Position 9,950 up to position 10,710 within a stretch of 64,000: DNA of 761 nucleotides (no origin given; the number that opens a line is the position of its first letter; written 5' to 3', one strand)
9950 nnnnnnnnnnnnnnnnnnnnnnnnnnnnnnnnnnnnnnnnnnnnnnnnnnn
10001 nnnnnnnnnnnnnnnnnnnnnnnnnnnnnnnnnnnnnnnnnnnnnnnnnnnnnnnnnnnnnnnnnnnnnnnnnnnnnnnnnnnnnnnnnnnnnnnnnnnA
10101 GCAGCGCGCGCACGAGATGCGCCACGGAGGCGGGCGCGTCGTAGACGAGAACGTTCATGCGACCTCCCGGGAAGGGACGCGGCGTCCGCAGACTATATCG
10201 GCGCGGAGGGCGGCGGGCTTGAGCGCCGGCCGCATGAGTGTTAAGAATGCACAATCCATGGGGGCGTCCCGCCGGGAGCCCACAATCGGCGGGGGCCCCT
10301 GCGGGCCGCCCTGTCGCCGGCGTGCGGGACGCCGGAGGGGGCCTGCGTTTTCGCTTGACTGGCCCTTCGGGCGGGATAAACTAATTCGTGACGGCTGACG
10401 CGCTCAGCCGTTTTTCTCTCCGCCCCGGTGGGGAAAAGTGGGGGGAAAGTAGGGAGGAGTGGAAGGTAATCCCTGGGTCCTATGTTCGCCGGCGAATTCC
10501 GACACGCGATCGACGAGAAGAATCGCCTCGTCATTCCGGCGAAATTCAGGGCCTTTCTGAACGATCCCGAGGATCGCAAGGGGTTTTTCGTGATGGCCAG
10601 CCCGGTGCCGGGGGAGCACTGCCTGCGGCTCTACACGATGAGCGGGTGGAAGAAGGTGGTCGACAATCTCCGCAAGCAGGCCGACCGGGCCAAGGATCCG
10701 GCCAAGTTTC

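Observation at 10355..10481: mraZ upstream region contains a promoter, an intrinsic-terminator-like hairpin, then a GTGGG direct-repeat array immediately before the start codon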

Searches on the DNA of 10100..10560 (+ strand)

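Call 5: search_rna_families(source=window, start=10100, end=10560, threshold=evalue, max_evalue=10, show_alignments=3)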
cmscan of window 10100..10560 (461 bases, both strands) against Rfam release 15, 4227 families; matches with E-value up to 10: 4.
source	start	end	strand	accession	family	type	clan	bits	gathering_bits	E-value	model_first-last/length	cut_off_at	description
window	10412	10442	+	RF03520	mir-3059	Gene; miRNA;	-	18.1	88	0.64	1-59/59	no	mir-3059 microRNA precursor family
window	10337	10462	+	RF02127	GNAS-AS1_1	Gene; lncRNA;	-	17.9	45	1.5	1-105/105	no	GNAS antisense RNA 1 conserved region 1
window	10264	10309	-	RF00655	mir-28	Gene; miRNA;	CL00086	14.8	64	7.9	1-78/78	no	mir-28 microRNA precursor family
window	10508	10538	-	RF01274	sR45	Gene; snRNA; snoRNA; CD-box;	-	12.7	40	6.3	1-55/55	no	Small nucleolar RNA sR45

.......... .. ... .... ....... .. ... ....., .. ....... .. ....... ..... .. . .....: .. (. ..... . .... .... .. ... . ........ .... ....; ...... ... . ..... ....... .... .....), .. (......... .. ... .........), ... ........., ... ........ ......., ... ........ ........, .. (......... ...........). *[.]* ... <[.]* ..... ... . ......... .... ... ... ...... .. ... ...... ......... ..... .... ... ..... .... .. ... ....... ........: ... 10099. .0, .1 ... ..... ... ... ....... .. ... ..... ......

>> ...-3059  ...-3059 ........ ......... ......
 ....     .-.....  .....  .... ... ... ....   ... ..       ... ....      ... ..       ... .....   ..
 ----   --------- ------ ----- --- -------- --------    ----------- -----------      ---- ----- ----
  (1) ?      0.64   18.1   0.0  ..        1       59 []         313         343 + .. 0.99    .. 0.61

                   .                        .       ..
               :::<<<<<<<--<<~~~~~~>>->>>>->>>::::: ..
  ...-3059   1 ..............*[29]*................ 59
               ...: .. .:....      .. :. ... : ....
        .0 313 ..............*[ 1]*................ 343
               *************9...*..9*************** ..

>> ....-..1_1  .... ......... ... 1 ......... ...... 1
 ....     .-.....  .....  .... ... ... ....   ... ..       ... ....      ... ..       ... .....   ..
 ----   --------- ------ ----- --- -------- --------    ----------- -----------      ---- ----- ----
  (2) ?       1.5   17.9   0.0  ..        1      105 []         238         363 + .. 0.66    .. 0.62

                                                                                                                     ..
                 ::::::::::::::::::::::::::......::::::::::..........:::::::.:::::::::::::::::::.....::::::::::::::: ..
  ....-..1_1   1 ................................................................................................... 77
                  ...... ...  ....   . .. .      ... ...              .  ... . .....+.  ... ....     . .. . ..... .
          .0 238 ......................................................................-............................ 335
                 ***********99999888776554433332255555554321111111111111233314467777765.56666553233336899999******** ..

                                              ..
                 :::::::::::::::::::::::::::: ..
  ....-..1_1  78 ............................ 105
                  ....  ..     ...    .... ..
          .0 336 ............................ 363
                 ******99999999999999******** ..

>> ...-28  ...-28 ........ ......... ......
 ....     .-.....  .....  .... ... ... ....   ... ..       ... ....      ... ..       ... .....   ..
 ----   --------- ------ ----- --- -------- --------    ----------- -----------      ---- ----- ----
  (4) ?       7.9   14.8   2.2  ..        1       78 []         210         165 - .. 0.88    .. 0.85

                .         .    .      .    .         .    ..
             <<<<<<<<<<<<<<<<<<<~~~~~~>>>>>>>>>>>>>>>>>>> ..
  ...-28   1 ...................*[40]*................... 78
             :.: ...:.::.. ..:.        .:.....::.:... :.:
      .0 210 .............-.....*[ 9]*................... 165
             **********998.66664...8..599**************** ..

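Call 35: build_rna_model(alignment_id=A2, structure=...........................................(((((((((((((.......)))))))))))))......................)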
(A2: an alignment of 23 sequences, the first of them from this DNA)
Model R1 built from alignment A2 (23 sequences, 98 columns); structure: as given.
model positions 85; base pairs 9; branch points 0; effective number of sequences 4.27; information 0.669 bits per position. Calibrated on 0.2 Mb of random sequence (short: E-values are rough).
structure used (alignment columns):
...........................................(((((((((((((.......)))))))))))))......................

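Call 36: search_with_rna_model(model_id=R1, sources=[window, L001, L002, L003, L004, L005, L006, L007, L008, L010, L011, L012, L013, L014, L015, L016, L017, L018, L019, L020, L021, L022, L023, L024, L025, L026, L027, L028, L029, L030, L031, L032, L033, L034, L035, L036, L037, L038, L039, L040, L041, L042, L043, L044, L045, L046, L047, L048, L049], max_evalue=1, make_alignment=true)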
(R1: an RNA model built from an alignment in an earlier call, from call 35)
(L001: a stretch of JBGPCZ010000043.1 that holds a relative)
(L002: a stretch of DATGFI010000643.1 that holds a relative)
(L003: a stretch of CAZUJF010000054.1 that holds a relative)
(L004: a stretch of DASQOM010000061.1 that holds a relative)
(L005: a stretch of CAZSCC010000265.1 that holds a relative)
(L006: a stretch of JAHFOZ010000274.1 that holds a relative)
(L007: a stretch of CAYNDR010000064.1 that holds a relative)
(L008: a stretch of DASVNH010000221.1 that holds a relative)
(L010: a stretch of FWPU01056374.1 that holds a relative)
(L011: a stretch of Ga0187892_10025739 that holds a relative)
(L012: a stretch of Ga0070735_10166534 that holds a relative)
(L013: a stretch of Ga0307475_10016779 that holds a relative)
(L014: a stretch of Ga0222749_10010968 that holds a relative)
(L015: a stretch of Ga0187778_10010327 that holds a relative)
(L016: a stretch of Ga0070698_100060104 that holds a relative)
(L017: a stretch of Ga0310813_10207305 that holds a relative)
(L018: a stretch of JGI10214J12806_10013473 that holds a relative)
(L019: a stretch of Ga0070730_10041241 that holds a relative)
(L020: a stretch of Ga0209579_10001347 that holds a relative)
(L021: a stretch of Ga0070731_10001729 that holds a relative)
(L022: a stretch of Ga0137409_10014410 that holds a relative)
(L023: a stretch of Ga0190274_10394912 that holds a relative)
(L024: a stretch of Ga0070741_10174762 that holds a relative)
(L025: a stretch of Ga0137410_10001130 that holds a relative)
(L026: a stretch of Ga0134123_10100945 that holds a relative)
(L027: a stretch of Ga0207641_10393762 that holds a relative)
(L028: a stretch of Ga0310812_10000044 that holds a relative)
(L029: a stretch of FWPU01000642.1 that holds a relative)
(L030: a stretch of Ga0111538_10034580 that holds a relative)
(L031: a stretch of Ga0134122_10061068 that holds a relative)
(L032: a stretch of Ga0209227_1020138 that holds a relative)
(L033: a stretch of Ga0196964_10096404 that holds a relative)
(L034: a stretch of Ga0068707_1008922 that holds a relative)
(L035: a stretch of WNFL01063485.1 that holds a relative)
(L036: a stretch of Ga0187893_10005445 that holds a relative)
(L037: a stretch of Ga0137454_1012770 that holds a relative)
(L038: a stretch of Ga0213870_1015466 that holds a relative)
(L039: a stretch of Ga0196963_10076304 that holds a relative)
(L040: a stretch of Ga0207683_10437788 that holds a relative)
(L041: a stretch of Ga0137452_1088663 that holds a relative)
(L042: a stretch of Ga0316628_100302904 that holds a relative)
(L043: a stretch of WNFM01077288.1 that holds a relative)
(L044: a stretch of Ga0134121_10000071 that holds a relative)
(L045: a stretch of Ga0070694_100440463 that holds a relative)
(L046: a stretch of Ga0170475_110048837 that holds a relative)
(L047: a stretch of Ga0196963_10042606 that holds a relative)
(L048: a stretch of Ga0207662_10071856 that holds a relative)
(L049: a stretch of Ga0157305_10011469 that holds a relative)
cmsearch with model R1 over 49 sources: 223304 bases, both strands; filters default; matches with E-value up to 1: 41.
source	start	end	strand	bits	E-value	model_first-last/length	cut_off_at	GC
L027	407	491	+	97.9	4.9e-24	1-85/85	no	0.52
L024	118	202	+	97.4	6.9e-24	1-85/85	no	0.52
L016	1164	1248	+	96.3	1.4e-23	1-85/85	no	0.53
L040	241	325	+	95.7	1.9e-23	1-85/85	no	0.52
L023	133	217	+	95.3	2.4e-23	1-85/85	no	0.55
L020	2366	2450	+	95.3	2.5e-23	1-85/85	no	0.52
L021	2366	2450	+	95.3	2.5e-23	1-85/85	no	0.52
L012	141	225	+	95.3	2.5e-23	1-85/85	no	0.49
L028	2366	2450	+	94.8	3.4e-23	1-85/85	no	0.53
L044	2367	2450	+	93.8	6.3e-23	1-85/85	no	0.55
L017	583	667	+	93.5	7.6e-23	1-85/85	no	0.53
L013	2365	2450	+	93.4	8e-23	1-85/85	no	0.56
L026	1090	1174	+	93.3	8.6e-23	1-85/85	no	0.49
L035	101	185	+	92.5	1.4e-22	1-85/85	no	0.53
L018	2366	2450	+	92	1.9e-22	1-85/85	no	0.54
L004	1226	1309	+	89.7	7.9e-22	1-85/85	no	0.52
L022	2367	2450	+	89.7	7.9e-22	1-85/85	no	0.52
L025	1181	1264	+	89.7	7.9e-22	1-85/85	no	0.52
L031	1541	1625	+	85.7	9.2e-21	1-85/85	no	0.53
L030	2252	2335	+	84.9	1.5e-20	1-85/85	no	0.57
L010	673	757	+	84.6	1.9e-20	1-85/85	no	0.59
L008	2866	2950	+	82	9.4e-20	1-85/85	no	0.52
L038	564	649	+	82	9.4e-20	1-85/85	no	0.52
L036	148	231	+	77.4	1.6e-18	1-85/85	no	0.55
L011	1308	1393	+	74.1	1.2e-17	1-85/85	no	0.57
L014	940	1032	+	71.7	5.6e-17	1-85/85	no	0.61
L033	14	98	+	70.3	1.3e-16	1-85/85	no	0.56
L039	958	1042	+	70.3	1.3e-16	1-85/85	no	0.56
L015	2370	2463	+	68.9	3.1e-16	1-85/85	no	0.61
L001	2859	2953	+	67.9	5.8e-16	1-85/85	no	0.58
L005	445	538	+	64.8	3.9e-15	1-85/85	no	0.62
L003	2864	2950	+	53.2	5.1e-12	1-85/85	no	0.56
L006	2024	2108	+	23.9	0.00038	1-85/85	no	0.55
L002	1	20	+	17.8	0.017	66-85/85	5'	0.55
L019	1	19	+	16.1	0.048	67-85/85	5'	0.58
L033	56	74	-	14.5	0.13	44-62/85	no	0.79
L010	715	735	-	13.2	0.29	43-63/85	no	0.71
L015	2411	2442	-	11.9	0.66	42-64/85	no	0.66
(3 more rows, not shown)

Alignment A3: 41 matches aligned to the model, 120 columns, each read 5' to 3' on its own strand. Consensus structure (alignment columns), stored with it:
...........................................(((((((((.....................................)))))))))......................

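Call 70: search_with_rna_model(model_id=R1, sources=[window, L001, L003, L004, L005, L008, L010, L011, L012, L013, L014, L015, L016, L017, L018, L020, L023, L024, L026, L027, L028, L030, L031, L033, L035, L036, L038, L040, L044, L053, L054, L055, L050, L052, L006, L007, L029, L032], max_evalue=0.00001, make_alignment=true)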
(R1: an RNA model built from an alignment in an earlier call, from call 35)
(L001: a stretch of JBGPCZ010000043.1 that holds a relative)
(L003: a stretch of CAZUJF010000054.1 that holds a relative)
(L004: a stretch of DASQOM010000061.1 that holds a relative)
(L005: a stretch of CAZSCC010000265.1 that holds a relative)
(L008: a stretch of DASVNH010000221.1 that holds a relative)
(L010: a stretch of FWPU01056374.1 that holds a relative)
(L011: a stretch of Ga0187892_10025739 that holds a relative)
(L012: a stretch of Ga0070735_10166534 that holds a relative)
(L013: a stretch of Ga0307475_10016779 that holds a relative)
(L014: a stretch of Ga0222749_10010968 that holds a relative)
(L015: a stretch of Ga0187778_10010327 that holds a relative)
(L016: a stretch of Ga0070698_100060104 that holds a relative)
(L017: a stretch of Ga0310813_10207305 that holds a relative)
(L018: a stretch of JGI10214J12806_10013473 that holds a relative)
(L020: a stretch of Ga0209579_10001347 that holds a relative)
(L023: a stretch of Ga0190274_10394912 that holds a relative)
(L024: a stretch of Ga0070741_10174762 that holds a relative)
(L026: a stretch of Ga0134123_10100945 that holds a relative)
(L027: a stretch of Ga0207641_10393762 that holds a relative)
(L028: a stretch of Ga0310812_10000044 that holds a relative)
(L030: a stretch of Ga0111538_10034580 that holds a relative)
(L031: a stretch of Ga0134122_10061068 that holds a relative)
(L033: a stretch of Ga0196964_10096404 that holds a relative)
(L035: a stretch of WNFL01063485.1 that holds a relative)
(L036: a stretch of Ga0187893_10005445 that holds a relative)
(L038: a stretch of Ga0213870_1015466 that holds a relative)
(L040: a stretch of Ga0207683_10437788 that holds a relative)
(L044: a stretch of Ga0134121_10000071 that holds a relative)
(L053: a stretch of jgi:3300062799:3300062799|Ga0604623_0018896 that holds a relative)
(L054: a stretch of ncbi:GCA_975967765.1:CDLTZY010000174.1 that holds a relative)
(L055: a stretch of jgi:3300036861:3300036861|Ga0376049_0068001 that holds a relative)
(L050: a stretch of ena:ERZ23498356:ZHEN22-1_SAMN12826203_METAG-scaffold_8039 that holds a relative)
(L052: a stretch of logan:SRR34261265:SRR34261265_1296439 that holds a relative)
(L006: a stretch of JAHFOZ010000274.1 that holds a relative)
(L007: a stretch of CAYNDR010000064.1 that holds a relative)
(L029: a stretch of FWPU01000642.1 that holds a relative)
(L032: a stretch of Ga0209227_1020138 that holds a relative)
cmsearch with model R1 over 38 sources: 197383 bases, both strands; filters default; matches with E-value up to 0.00001: 32.
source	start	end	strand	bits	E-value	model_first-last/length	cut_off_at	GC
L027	407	491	+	97.9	4.3e-24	1-85/85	no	0.52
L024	118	202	+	97.4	6.1e-24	1-85/85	no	0.52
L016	1164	1248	+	96.3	1.2e-23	1-85/85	no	0.53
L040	241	325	+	95.7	1.7e-23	1-85/85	no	0.52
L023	133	217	+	95.3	2.2e-23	1-85/85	no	0.55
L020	2366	2450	+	95.3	2.2e-23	1-85/85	no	0.52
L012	141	225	+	95.3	2.2e-23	1-85/85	no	0.49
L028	2366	2450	+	94.8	3e-23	1-85/85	no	0.53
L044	2367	2450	+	93.8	5.6e-23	1-85/85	no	0.55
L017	583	667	+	93.5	6.7e-23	1-85/85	no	0.53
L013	2365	2450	+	93.4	7.1e-23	1-85/85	no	0.56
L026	1090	1174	+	93.3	7.6e-23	1-85/85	no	0.49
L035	101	185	+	92.5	1.3e-22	1-85/85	no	0.53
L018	2366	2450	+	92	1.7e-22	1-85/85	no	0.54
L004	1226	1309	+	89.7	7e-22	1-85/85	no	0.52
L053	866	950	+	87.2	3.4e-21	1-85/85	no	0.6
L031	1541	1625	+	85.7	8.1e-21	1-85/85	no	0.53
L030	2252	2335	+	84.9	1.3e-20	1-85/85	no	0.57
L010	673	757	+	84.6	1.7e-20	1-85/85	no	0.59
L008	2866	2950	+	82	8.3e-20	1-85/85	no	0.52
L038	564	649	+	82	8.3e-20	1-85/85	no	0.52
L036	148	231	+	77.4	1.4e-18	1-85/85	no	0.55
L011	1308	1393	+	74.1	1.1e-17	1-85/85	no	0.57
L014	940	1032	+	71.7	4.9e-17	1-85/85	no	0.61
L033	14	98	+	70.3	1.1e-16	1-85/85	no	0.56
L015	2370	2463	+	68.9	2.8e-16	1-85/85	no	0.61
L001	2859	2953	+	67.9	5.2e-16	1-85/85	no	0.58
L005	445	538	+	64.8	3.5e-15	1-85/85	no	0.62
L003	2864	2950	+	53.2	4.5e-12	1-85/85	no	0.56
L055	839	942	+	43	2.6e-09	1-85/85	no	0.62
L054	859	952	+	36.1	1.8e-07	1-85/85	no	0.55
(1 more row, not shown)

Alignment A5: 32 matches aligned to the model, 128 columns, each read 5' to 3' on its own strand. Consensus structure (alignment columns), stored with it:
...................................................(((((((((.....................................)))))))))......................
